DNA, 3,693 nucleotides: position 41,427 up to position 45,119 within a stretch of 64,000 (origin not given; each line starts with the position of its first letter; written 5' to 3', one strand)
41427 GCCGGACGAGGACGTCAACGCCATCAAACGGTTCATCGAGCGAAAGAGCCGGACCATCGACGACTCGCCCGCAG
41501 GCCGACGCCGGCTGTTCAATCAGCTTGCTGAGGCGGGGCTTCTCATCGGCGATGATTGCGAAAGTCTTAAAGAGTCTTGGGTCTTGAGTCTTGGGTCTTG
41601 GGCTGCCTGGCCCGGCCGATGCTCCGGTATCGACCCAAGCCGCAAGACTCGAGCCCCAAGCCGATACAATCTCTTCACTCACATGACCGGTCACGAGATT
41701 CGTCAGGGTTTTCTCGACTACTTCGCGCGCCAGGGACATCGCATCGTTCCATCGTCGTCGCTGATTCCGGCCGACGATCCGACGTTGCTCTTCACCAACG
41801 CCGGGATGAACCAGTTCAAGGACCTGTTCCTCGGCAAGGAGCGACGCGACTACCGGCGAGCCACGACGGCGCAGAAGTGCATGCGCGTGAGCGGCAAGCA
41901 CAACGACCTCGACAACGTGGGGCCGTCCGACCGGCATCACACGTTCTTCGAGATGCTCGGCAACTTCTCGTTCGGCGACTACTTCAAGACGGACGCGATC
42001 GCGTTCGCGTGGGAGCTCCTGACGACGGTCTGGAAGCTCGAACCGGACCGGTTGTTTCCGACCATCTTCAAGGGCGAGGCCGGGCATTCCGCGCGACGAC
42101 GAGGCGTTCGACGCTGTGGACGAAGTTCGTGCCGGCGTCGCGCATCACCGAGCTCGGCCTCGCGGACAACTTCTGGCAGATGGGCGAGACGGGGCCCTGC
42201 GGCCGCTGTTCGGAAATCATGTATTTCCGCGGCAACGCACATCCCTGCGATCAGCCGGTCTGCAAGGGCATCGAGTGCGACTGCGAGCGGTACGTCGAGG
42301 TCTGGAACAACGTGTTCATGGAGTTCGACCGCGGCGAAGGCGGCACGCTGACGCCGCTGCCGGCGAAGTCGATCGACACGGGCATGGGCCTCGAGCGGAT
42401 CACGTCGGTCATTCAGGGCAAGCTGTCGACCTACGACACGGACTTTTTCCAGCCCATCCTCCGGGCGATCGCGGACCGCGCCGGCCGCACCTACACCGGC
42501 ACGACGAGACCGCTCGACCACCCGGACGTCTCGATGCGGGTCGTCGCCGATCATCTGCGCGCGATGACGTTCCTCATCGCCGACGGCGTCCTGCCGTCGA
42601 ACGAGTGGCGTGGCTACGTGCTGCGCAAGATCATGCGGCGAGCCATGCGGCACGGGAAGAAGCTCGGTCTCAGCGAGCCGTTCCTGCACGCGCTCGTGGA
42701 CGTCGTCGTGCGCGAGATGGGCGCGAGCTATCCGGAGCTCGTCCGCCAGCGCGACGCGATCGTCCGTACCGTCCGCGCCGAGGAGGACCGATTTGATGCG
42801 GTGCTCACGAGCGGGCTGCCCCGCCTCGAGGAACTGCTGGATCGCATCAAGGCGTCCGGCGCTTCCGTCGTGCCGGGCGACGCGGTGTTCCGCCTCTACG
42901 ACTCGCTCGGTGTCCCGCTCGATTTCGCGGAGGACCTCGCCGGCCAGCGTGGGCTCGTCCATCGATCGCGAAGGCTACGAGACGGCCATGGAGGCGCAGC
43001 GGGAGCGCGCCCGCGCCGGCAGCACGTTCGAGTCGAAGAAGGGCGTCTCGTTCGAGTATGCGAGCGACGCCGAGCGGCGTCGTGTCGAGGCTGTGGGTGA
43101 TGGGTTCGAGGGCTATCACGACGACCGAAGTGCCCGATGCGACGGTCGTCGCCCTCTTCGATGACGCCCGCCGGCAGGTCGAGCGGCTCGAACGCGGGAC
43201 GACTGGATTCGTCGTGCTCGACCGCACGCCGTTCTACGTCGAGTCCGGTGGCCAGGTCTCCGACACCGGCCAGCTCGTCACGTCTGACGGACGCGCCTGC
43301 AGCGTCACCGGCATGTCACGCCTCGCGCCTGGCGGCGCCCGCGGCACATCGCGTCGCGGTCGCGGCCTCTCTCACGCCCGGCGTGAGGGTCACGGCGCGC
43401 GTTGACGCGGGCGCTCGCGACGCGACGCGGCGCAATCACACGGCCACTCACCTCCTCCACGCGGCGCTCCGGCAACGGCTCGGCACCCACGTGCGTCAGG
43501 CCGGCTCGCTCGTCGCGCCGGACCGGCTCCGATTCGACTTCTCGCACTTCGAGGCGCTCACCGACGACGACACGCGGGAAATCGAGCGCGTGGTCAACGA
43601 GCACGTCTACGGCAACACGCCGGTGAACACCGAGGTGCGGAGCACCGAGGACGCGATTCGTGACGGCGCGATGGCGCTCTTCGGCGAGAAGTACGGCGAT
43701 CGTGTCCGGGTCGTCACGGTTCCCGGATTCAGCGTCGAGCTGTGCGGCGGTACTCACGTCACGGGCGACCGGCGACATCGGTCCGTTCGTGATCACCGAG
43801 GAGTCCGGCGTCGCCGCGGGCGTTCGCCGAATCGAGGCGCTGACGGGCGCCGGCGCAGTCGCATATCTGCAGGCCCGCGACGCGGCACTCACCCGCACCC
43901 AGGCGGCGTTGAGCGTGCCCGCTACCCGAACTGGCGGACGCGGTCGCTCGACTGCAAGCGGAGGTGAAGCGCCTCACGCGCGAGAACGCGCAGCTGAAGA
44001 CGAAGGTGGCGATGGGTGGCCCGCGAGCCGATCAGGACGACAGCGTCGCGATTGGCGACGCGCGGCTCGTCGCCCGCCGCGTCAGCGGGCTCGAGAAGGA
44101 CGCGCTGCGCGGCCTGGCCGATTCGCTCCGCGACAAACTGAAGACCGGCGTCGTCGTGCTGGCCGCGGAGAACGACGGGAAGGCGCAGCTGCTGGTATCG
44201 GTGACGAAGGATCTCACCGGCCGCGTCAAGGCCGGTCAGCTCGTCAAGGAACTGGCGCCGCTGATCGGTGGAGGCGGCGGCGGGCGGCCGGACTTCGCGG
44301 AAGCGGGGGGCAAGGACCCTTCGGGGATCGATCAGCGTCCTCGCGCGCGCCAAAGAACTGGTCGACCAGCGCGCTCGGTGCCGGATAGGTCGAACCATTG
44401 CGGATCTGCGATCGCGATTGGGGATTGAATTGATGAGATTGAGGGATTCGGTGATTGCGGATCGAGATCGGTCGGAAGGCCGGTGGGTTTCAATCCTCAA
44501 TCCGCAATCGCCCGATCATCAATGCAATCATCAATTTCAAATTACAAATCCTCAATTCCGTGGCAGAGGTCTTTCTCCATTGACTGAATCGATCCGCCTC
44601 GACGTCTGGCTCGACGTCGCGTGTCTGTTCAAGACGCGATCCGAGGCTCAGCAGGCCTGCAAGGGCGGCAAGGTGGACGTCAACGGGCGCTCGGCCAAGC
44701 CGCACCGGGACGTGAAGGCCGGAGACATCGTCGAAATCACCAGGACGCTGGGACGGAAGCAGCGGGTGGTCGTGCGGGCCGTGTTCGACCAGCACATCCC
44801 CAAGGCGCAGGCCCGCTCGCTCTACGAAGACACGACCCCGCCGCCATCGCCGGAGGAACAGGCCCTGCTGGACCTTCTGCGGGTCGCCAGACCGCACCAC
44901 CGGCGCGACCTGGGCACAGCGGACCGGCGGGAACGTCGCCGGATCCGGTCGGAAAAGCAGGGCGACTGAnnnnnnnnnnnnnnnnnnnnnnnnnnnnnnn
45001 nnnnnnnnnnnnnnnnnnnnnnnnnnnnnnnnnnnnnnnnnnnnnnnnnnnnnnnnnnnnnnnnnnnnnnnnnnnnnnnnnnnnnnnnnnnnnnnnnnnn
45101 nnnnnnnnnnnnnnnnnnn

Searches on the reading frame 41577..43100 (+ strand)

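Call 12: search_protein_families(library=pfam, proteins=[window:41577-43100:+])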
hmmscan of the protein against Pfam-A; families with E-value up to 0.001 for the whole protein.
window:41577-43100:+ (507 aa): 1 family
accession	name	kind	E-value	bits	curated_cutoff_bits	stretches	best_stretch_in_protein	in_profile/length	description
PF01411.24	tRNA-synt_2c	-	8.4e-89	299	30.3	1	179-460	134-410/552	tRNA synthetases class II (A)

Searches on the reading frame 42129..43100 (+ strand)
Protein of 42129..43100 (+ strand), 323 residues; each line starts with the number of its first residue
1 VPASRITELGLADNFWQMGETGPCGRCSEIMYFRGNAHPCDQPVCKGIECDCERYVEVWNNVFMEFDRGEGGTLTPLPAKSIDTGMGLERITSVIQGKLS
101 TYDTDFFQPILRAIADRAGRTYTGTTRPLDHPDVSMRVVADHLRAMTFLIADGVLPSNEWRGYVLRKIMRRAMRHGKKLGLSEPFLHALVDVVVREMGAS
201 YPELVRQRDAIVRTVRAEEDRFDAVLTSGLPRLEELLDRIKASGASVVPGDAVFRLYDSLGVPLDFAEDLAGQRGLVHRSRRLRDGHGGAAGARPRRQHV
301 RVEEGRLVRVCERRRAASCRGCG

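Call 29: find_related_loci(query=window:42129-43100:+, collection=genome_contigs, flank=10000)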
Query window:42129-43100:+ (323 aa) in genome_contigs; peptide patterns used: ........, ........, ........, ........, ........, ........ (x = any residue, [..] = any of these).
600 stretches matched a pattern (row limit reached: there are more); 571 encode a relative of the query (tblastn E <= 1e-3); the best 80 are kept; 80 distinct loci.
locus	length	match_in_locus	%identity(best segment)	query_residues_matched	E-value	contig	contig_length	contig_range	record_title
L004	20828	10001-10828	80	1-276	6e-153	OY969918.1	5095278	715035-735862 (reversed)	MAG: uncultured Acidobacteriota bacterium isolate MFD04967.bin.c.4 genome assembly, chromosome: 1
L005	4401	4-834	74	1-277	7e-143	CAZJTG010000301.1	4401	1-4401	MAG TPA_asm: uncultured Solibacteraceae bacterium isolate SRP287453_co1_3 genome assembly, contig: NODE_39772_length_440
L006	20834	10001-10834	74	1-277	1e-137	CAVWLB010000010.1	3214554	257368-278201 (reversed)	MAG: uncultured Acidobacteriota bacterium isolate MFD09018.bin.1.114 genome assembly, contig: contig_4772, whole genome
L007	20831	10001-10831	75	1-276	4e-138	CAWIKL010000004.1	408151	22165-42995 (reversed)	MAG: uncultured Acidobacteriota bacterium isolate MFD04967.bin.1.6 genome assembly, contig: contig_28238, whole genome s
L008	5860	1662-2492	74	1-276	4e-135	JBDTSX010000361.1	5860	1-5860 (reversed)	MAG: Acidobacteriota bacterium isolate cluster3_bin.282 NODE_74122_length_5860_cov_5.124376, whole genome shotgun sequen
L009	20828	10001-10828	71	1-276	1e-134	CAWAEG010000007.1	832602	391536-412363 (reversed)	MAG: uncultured Acidobacteriota bacterium isolate MFD00962.bin.1.162 genome assembly, contig: contig_20712, whole genome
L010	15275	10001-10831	73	1-276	6e-134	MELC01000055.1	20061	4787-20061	MAG: Acidobacteria bacterium RIFCSPLOWO2_12_FULL_66_21 rifcsplowo2_12_scaffold_3839, whole genome shotgun sequence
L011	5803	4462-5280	71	1-276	5e-133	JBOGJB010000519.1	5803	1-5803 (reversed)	MAG: Vicinamibacterales bacterium isolate M3-S_metawrap_bin.293 k127_4102106, whole genome shotgun sequence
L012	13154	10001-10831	72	1-276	2e-132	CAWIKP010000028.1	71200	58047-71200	MAG: uncultured Acidobacteriota bacterium isolate MFD05176.bin.2.36 genome assembly, contig: contig_49619, whole genome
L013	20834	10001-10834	72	1-277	2e-132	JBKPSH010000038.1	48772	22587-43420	MAG: Acidobacteriota bacterium isolate GS_EKS_MAG_00027 GS_EKS_000000438594, whole genome shotgun sequence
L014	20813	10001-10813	71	3-276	5e-132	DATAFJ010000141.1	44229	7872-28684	MAG TPA_asm: Vicinamibacterales bacterium isolate SMAG_U6800 k141_2338401, whole genome shotgun sequence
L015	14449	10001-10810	71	1-276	7e-128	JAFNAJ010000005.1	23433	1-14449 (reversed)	MAG: Acidobacteria bacterium isolate CTSoil_015 scaffold_944, whole genome shotgun sequence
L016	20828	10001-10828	69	1-277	9e-127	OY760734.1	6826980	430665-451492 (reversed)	MAG: Vicinamibacterales bacterium isolate 10b48155-431e-4809-9d43-759f23ff96f9 genome assembly, chromosome: 1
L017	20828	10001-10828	67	1-276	1e-126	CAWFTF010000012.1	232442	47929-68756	MAG: uncultured Acidobacteriota bacterium isolate MFD00392.bin.3.433 genome assembly, contig: contig_29003, whole genome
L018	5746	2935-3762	68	1-276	2e-126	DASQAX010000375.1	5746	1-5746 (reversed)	MAG TPA_asm: Vicinamibacterales bacterium isolate SMAG_U11656 k141_1229869, whole genome shotgun sequence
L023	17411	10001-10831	68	1-277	8e-125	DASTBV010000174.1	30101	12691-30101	MAG TPA_asm: Vicinamibacterales bacterium isolate SMAG_U775 k141_1463130, whole genome shotgun sequence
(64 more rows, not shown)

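Call 93: search_protein_families(library=pfam, proteins=[L023:14880-15311:+], max_evalue=0.05)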
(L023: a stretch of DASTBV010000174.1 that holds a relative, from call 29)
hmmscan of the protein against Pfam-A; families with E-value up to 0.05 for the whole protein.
L023:14880-15311:+ (143 aa): 1 family
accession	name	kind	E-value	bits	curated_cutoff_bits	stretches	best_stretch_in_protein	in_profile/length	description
PF05635.17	23S_rRNA_IVP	-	8.6e-09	36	33.8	1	33-126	12-103/106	23S rRNA-intervening sequence protein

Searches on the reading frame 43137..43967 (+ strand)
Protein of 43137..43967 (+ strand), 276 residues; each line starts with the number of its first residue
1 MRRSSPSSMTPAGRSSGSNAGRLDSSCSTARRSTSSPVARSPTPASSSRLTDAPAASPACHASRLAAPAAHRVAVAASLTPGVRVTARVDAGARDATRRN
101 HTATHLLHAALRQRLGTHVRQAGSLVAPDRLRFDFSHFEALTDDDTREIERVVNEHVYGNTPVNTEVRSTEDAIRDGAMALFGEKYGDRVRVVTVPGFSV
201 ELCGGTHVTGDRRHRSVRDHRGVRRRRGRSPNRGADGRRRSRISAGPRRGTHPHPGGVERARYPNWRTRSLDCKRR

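Call 25: search_protein_families(library=pfam, proteins=[window:43137-43967:+], max_evalue=0.01)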
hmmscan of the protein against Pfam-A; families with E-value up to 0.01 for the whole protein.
window:43137-43967:+ (276 aa): 1 family
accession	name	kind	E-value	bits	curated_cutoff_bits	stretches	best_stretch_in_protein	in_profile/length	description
PF07973.19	tRNA_SAD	-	6.3e-06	26.5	24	1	190-208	1-19/44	Threonyl and Alanyl tRNA synthetase second additional domain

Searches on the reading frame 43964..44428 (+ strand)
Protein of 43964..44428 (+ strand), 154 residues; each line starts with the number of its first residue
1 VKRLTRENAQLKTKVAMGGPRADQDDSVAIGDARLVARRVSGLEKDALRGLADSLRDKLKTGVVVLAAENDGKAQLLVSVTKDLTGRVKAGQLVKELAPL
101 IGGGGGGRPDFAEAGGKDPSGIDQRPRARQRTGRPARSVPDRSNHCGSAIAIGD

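Call 12: search_protein_families(library=pfam, proteins=[window:43964-44428:+])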
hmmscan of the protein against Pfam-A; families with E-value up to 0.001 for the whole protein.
window:43964-44428:+ (154 aa): 1 family
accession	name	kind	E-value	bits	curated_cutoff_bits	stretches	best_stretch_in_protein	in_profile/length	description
PF02272.25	DHHA1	-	2.5e-16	60.4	25.9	1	34-123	3-90/102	DHHA1 domain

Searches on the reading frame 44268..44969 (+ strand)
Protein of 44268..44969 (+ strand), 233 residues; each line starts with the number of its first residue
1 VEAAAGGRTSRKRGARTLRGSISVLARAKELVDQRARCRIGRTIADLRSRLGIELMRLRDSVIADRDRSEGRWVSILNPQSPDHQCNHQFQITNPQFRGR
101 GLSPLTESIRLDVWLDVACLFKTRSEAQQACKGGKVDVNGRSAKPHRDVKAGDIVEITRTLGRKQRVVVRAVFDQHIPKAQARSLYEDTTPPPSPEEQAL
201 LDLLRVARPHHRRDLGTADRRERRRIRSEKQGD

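Call 25: search_protein_families(library=pfam, proteins=[window:44268-44969:+], max_evalue=0.01)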
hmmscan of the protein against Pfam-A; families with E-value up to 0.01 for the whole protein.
window:44268-44969:+ (233 aa): 1 family
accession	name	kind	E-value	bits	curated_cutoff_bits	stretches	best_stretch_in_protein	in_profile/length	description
PF01479.30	S4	-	2e-11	43.9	22.8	1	110-155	2-48/48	S4 domain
